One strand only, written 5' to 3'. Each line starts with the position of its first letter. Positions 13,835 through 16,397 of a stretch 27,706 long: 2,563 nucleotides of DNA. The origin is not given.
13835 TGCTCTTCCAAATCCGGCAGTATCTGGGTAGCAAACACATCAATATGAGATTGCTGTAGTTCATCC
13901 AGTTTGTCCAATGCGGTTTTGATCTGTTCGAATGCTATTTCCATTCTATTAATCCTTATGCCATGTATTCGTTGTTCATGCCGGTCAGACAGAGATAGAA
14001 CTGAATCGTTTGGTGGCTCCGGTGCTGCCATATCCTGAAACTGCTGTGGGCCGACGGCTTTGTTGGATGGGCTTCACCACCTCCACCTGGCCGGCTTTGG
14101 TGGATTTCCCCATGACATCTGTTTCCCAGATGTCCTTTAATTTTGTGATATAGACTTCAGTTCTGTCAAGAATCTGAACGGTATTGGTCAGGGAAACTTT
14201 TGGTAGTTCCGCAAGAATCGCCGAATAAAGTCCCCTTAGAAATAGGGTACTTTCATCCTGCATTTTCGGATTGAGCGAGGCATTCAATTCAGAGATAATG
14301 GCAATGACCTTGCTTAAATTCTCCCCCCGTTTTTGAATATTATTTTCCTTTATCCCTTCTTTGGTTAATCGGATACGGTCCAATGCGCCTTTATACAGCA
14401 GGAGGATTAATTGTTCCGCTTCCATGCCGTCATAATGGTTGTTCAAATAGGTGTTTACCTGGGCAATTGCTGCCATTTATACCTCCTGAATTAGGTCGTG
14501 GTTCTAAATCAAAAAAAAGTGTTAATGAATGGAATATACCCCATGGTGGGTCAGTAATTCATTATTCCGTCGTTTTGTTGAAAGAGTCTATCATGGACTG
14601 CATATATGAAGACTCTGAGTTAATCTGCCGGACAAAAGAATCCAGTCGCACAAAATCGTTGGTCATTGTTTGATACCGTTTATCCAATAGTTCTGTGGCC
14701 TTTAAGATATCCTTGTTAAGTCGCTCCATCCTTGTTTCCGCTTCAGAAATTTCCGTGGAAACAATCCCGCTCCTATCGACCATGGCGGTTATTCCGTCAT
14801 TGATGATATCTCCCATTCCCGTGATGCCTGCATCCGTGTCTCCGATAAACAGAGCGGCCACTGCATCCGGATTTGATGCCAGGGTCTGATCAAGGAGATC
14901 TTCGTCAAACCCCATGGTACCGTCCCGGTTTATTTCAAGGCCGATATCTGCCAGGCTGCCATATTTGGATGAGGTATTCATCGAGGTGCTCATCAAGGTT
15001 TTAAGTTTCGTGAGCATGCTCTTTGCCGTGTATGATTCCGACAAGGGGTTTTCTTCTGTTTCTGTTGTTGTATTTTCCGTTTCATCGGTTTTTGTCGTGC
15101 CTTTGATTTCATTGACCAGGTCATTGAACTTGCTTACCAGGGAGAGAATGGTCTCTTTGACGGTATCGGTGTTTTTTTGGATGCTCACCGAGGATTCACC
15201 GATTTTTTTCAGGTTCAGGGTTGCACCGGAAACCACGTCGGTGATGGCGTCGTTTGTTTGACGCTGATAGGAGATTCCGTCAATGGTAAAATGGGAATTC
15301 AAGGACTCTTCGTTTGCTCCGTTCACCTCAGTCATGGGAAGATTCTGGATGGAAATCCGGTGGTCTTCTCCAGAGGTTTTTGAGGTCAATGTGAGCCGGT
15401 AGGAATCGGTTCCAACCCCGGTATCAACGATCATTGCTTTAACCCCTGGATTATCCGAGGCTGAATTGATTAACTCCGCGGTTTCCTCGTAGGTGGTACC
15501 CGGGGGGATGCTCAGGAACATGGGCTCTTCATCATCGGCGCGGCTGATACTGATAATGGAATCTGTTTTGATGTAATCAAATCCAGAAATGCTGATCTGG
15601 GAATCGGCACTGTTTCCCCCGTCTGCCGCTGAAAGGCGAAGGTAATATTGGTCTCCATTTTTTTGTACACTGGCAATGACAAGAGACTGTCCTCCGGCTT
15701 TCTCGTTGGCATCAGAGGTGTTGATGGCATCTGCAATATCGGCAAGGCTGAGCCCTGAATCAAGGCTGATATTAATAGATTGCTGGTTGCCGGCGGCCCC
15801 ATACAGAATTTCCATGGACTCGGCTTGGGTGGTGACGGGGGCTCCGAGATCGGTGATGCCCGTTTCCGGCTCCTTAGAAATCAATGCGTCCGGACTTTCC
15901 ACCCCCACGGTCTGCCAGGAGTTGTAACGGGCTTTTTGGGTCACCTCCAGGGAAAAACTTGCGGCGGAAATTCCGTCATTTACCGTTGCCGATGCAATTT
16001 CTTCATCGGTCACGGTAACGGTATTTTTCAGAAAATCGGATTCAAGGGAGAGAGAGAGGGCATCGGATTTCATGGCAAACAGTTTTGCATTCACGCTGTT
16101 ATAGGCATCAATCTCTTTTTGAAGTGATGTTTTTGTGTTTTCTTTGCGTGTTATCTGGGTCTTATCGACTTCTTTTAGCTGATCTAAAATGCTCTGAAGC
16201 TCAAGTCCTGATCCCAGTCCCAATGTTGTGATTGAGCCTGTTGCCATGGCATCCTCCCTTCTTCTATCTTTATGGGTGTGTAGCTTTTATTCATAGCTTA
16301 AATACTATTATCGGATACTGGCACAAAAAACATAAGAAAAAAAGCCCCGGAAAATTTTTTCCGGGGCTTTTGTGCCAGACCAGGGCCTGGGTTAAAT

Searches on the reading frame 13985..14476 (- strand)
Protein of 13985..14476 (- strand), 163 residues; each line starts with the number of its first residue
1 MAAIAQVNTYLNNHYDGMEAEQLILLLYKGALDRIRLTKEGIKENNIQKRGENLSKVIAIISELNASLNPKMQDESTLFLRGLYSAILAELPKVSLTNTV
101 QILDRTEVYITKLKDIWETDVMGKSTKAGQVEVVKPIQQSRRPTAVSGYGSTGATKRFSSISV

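Call 8: search_protein_families(library=pfam, proteins=[window:13985-14476:-], max_evalue=0.01)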
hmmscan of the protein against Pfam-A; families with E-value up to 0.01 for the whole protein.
window:13985-14476:- (163 aa): 2 families
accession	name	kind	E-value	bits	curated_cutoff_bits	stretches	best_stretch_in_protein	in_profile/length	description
PF02561.19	FliS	-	1.6e-25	90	26.7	1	8-118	2-112/115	Flagellar protein FliS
PF07011.16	Elf4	-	0.0066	16.8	27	0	31-68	20-57/83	Early Flowering 4 domain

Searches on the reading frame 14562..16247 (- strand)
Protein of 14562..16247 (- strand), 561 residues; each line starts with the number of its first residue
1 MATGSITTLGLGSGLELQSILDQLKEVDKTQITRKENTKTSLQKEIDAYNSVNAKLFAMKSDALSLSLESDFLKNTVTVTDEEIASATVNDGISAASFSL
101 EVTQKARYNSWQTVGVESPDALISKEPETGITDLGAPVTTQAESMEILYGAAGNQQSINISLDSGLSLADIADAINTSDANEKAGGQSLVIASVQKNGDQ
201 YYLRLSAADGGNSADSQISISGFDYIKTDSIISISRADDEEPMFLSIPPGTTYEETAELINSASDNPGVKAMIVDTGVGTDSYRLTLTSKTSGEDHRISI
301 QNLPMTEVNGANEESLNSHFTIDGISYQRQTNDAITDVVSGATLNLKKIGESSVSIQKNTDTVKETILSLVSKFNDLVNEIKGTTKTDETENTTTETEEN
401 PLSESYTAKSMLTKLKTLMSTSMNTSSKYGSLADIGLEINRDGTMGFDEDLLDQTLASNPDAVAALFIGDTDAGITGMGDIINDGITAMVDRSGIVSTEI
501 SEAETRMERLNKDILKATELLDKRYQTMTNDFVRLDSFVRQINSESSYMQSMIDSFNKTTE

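Call 8: search_protein_families(library=pfam, proteins=[window:14562-16247:-], max_evalue=0.01)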
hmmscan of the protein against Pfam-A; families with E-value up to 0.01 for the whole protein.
window:14562-16247:- (561 aa): 3 families
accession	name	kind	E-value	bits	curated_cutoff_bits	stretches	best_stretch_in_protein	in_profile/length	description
PF07195.17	FliD_C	-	3.4e-40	138.4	25.4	1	317-544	3-236/236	Flagellar hook-associated protein 2 C-terminus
PF02465.23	FliD_N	-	5e-17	62.8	24.8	1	13-107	1-95/97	Flagellar hook-associated protein 2 N-terminus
PF07196.18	Flagellin_IN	-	1.3e-08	35.3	22.7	2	248-291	18-55/55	Flagellin hook IN motif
